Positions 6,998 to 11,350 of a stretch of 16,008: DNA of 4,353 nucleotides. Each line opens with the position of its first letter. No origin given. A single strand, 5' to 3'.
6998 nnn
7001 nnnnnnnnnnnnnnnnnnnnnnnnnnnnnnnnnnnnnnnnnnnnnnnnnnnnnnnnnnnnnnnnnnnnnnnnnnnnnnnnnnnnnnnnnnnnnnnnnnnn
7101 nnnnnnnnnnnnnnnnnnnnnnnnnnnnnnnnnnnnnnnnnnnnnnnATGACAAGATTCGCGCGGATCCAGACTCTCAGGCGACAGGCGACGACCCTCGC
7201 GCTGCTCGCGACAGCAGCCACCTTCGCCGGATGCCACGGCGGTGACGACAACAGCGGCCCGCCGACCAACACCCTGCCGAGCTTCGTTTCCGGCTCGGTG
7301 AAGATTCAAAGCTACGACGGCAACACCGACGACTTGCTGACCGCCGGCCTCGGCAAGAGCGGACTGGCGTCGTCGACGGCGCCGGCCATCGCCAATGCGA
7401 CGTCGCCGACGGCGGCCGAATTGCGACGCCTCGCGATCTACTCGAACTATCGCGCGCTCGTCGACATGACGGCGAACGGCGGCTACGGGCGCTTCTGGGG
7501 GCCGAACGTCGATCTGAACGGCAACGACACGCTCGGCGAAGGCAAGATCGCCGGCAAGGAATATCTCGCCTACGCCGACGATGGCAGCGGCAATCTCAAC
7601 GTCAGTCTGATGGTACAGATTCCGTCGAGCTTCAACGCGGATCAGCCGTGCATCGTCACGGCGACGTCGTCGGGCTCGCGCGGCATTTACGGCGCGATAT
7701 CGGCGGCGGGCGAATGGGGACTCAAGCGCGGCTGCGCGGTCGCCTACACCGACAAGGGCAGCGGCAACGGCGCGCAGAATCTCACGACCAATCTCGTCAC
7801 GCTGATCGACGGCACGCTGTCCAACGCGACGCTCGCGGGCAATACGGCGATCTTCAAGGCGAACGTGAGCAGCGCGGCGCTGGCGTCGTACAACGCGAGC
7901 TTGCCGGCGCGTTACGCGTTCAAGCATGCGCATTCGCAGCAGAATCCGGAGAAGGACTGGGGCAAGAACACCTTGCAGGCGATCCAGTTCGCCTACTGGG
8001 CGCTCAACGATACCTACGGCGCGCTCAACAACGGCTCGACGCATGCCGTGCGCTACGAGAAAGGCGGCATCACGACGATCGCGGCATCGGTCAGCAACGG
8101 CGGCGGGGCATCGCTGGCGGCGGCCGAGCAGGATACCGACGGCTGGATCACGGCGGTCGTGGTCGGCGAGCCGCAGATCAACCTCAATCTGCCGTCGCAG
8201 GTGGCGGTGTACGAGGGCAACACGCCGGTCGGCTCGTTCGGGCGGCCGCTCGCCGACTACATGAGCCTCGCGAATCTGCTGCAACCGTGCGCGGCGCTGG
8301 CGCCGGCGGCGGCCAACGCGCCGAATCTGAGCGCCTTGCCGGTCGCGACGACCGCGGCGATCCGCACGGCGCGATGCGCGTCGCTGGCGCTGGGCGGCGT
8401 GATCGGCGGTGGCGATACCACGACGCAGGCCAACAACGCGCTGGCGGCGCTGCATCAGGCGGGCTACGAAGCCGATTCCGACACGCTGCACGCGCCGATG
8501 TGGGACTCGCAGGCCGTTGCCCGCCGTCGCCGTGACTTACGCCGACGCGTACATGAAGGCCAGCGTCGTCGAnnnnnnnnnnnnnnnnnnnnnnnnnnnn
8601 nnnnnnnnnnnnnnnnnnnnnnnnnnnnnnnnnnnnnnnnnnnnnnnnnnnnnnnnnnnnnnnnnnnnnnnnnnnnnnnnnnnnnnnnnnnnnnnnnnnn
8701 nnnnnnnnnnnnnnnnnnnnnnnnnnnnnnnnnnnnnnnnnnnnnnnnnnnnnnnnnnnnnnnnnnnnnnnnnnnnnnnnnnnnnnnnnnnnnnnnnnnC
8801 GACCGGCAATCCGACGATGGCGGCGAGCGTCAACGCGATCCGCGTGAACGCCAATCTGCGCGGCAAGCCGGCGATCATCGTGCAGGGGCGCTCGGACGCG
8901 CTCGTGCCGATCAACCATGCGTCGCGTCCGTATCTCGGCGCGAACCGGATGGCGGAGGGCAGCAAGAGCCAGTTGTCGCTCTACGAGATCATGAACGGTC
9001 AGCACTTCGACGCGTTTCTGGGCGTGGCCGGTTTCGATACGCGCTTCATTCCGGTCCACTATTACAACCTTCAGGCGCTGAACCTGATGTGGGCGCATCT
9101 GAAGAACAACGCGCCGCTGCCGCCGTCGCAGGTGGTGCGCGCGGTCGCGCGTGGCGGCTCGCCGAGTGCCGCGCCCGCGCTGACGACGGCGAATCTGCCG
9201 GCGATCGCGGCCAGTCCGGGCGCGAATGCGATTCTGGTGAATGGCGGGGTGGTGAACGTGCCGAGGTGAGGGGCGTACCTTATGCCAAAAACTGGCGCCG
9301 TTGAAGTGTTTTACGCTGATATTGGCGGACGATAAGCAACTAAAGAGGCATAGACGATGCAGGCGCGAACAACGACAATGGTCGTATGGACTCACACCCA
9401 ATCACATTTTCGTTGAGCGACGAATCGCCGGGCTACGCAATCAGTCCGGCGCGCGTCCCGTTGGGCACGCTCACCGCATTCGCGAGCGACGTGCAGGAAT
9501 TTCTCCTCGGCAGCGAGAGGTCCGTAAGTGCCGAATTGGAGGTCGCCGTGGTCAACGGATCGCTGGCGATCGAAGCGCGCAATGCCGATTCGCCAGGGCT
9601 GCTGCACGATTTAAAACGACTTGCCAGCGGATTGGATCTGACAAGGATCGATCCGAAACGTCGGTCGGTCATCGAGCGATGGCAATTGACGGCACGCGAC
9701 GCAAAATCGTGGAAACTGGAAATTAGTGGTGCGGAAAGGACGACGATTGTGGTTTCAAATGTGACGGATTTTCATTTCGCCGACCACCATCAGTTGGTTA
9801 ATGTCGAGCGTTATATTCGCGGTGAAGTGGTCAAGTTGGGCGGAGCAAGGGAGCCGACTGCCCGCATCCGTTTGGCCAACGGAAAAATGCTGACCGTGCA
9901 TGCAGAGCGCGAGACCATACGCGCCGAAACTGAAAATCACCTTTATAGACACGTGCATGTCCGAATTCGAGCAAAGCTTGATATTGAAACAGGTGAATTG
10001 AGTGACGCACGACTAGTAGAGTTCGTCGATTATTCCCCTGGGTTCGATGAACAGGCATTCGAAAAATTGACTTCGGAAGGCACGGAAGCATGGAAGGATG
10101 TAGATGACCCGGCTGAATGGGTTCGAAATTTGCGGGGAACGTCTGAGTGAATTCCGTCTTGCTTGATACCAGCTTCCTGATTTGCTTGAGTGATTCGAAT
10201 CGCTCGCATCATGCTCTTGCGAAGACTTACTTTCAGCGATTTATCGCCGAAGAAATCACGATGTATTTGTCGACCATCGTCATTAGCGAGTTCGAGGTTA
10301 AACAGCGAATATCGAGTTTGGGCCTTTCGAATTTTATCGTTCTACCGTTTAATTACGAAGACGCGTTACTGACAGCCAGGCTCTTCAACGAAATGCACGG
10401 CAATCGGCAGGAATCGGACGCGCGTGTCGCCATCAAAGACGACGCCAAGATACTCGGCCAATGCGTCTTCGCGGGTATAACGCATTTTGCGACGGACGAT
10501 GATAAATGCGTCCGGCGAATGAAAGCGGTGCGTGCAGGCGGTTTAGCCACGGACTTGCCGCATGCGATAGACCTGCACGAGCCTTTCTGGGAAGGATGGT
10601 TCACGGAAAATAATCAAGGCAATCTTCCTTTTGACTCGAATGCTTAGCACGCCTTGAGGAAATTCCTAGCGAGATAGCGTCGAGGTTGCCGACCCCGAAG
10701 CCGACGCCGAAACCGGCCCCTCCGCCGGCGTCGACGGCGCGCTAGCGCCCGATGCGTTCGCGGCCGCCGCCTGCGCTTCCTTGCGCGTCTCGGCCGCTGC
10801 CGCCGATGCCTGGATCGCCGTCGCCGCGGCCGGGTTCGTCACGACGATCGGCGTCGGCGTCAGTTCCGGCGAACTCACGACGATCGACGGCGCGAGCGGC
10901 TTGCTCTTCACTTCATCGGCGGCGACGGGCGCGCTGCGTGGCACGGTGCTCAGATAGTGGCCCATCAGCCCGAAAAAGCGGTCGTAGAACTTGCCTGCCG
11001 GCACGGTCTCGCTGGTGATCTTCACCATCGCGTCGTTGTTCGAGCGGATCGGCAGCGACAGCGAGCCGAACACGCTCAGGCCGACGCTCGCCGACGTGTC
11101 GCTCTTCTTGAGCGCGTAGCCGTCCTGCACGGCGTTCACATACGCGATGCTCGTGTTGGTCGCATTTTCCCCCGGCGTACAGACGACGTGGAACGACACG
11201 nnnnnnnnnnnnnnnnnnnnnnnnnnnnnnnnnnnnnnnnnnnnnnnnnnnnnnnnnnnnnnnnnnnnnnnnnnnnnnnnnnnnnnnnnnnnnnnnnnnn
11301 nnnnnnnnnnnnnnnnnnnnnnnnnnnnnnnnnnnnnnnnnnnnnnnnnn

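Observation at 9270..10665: Low-GC two-gene island: unknown 254-aa protein translationally coupled to a PIN nuclease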

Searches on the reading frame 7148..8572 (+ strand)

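Call 7: search_protein_families(library=pfam, proteins=[window:7148-8572:+], max_evalue=1)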
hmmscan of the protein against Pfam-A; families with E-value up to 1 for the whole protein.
window:7148-8572:+ (475 aa): 1 family
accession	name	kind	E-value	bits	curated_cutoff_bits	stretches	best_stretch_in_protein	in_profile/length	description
PF10605.15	3HBOH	-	7.4e-203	676.1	27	1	27-457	3-430/688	3HB-oligomer hydrolase (3HBOH)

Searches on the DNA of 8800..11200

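Call 93: search_rna_families(source=window, start=8800, end=11200, threshold=evalue, max_evalue=0.1)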
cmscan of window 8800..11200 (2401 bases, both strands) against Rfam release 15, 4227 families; matches with E-value up to 0.1: 0.
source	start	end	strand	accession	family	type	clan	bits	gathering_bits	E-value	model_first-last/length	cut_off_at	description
